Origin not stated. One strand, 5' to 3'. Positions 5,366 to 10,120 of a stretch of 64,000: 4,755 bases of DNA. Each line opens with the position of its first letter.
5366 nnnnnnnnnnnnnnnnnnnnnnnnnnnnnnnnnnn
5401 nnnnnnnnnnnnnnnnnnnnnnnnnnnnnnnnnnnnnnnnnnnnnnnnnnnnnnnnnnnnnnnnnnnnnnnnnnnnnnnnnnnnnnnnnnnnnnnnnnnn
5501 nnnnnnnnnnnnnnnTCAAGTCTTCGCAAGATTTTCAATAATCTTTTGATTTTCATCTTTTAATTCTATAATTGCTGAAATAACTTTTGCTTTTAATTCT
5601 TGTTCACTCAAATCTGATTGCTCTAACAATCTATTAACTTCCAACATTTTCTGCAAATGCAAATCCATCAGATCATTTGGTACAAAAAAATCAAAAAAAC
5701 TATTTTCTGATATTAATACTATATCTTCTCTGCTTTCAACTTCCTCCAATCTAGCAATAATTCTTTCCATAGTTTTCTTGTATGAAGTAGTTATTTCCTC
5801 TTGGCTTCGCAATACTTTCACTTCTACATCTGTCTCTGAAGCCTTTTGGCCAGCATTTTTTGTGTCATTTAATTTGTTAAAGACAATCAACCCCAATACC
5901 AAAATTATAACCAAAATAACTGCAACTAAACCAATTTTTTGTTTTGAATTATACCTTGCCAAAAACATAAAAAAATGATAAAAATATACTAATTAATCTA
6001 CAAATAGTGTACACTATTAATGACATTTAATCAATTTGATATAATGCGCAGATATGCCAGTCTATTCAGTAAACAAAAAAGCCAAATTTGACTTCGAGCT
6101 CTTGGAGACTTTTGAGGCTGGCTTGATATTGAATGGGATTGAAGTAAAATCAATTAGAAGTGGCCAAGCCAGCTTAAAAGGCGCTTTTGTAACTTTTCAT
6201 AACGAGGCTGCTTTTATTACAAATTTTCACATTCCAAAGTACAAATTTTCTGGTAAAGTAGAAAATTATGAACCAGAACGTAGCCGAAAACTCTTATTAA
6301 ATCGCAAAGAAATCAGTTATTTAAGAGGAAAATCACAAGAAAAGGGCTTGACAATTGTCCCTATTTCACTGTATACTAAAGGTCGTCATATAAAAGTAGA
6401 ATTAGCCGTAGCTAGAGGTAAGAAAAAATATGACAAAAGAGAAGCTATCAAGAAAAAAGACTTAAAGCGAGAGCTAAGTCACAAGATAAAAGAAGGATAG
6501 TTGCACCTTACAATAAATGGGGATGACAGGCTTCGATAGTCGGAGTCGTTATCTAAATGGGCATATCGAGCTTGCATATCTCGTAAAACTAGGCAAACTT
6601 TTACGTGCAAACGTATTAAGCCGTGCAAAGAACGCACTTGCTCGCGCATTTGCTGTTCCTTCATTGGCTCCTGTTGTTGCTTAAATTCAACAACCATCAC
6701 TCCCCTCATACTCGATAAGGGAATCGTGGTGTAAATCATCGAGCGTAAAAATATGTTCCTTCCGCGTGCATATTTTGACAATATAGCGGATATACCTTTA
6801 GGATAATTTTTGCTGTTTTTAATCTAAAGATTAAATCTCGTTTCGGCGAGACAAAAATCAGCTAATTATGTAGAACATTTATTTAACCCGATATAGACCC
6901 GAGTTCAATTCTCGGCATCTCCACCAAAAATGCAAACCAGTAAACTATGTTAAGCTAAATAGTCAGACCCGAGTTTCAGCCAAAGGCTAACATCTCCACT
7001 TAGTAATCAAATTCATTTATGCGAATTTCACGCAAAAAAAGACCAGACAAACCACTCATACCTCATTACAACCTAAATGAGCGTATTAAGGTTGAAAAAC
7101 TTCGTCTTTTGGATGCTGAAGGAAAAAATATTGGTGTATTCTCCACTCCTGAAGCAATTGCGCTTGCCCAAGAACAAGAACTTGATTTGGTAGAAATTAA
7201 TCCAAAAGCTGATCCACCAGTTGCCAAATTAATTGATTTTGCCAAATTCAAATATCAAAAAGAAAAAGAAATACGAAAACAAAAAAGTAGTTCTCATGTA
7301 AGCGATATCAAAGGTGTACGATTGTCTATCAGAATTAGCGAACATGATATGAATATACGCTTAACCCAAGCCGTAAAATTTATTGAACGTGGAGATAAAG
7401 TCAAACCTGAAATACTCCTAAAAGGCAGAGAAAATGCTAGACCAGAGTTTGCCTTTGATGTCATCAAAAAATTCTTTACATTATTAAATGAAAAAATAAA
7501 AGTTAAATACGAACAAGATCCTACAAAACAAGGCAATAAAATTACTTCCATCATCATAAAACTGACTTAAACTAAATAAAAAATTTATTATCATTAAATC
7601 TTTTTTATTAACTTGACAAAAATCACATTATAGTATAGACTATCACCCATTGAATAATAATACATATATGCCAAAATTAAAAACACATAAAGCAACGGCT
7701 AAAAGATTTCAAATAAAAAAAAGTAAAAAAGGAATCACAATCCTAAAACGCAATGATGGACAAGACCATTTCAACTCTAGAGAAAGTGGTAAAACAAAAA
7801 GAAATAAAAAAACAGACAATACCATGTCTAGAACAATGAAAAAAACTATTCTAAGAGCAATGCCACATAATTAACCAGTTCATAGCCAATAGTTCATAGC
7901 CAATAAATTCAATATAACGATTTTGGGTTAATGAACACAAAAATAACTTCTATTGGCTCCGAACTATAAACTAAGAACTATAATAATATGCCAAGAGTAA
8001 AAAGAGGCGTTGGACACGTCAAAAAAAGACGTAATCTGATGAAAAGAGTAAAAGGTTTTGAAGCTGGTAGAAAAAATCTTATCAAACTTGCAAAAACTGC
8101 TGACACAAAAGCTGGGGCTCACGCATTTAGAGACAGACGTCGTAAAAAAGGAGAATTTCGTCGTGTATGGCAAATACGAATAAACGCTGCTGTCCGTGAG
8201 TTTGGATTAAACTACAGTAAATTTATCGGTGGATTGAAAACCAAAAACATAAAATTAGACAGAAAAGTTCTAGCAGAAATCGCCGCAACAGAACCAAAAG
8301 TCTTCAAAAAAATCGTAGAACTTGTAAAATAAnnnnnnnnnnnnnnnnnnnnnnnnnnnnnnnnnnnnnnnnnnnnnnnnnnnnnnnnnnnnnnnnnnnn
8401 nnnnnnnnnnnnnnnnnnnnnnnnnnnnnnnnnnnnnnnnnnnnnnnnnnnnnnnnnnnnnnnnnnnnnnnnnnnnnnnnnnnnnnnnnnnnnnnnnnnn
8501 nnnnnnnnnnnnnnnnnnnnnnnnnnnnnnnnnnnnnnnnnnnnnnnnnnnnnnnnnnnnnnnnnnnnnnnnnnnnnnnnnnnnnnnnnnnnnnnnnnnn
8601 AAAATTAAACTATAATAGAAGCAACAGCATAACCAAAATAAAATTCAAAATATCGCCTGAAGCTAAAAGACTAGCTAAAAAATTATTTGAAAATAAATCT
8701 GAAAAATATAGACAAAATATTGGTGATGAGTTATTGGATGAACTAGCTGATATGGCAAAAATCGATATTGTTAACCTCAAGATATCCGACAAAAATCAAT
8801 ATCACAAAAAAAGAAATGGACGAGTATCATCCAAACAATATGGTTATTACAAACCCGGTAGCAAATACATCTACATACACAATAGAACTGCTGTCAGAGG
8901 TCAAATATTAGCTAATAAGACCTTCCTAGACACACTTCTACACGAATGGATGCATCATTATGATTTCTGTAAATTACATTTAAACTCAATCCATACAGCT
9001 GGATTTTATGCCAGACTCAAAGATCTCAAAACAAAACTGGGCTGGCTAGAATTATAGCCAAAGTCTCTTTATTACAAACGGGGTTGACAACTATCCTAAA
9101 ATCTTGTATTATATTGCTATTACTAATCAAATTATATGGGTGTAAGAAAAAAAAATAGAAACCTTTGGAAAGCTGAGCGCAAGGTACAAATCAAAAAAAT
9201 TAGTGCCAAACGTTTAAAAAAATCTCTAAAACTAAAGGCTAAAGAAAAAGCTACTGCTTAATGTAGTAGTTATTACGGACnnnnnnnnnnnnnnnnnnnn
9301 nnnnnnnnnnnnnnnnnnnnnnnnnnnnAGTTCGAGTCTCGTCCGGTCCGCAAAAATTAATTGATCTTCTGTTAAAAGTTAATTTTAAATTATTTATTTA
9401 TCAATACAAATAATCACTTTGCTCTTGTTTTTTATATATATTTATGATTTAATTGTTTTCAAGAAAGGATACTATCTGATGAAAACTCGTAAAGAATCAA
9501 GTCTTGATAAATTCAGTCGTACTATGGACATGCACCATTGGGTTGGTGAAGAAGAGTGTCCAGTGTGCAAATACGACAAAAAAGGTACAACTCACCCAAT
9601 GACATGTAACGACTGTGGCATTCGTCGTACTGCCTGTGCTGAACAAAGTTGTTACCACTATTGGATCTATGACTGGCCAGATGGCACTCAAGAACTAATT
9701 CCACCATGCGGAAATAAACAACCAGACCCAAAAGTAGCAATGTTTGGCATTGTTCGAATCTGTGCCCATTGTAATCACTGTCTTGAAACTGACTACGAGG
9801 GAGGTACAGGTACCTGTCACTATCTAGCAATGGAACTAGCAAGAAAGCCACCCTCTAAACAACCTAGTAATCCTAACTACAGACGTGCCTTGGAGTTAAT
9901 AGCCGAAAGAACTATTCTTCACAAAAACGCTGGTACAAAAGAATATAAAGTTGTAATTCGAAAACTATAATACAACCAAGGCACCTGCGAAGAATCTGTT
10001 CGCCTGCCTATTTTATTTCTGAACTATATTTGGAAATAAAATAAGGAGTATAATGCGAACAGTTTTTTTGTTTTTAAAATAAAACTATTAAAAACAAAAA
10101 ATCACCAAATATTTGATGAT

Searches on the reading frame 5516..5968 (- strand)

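Call 36: search_protein_families(library=pfam, proteins=[window:5516-5968:-], max_evalue=0.01)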
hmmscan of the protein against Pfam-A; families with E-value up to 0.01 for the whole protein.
window:5516-5968:- (150 aa): 1 family
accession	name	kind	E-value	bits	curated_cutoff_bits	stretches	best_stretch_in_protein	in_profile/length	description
PF14221.11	DUF4330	-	0.0059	17.2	27.6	1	16-66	20-77/167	Domain of unknown function (DUF4330)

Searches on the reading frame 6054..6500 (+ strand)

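Call 38: search_protein_families(library=pfam, proteins=[window:6054-6500:+], max_evalue=0.01)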
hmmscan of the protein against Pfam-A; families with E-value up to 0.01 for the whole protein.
window:6054-6500:+ (148 aa): 1 family
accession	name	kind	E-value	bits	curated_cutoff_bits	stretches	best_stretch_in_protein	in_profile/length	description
PF01668.23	SmpB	-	3.8e-53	179.7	27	1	6-146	3-142/143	SmpB protein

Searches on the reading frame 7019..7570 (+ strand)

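Call 38: search_protein_families(library=pfam, proteins=[window:7019-7570:+], max_evalue=0.01)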
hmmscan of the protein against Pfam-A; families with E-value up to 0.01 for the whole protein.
window:7019-7570:+ (183 aa): 2 families
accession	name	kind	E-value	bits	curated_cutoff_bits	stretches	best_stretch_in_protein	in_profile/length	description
PF05198.21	IF3_N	-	8.5e-26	90.4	26.9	1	19-87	1-69/70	Translation initiation factor IF-3, N-terminal domain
PF00707.27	IF3_C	-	9.9e-19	67.5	34.8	1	96-179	2-83/86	Translation initiation factor IF-3, C-terminal domain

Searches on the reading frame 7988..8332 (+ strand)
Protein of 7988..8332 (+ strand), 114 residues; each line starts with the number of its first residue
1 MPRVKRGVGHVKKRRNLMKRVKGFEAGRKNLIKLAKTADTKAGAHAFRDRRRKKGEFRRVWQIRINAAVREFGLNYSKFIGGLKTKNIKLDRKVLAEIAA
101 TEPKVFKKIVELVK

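Call 15: search_protein_families(library=pfam, proteins=[window:7988-8332:+])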
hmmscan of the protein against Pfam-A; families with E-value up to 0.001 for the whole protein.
window:7988-8332:+ (114 aa): 1 family
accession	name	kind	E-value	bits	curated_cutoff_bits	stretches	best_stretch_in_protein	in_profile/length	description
PF00453.23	Ribosomal_L20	-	1.8e-35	121.7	30.8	1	3-109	1-107/107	Ribosomal protein L20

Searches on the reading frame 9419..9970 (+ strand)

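Call 36: search_protein_families(library=pfam, proteins=[window:9419-9970:+], max_evalue=0.01)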
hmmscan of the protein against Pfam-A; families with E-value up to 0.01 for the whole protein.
window:9419-9970:+ (183 aa): 0 families

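Call 100: search_protein_families(library=ncbifam, proteins=[window:9419-9970:+], max_evalue=0.01)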
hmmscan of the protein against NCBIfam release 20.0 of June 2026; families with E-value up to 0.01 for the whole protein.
window:9419-9970:+ (183 aa): 1 family
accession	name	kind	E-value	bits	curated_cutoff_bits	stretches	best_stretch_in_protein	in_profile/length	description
NF033497.1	rubre_like_arch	subfamily_domain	0.0072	16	32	1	46-67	2-23/34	rubrerythrin-like domain-containing protein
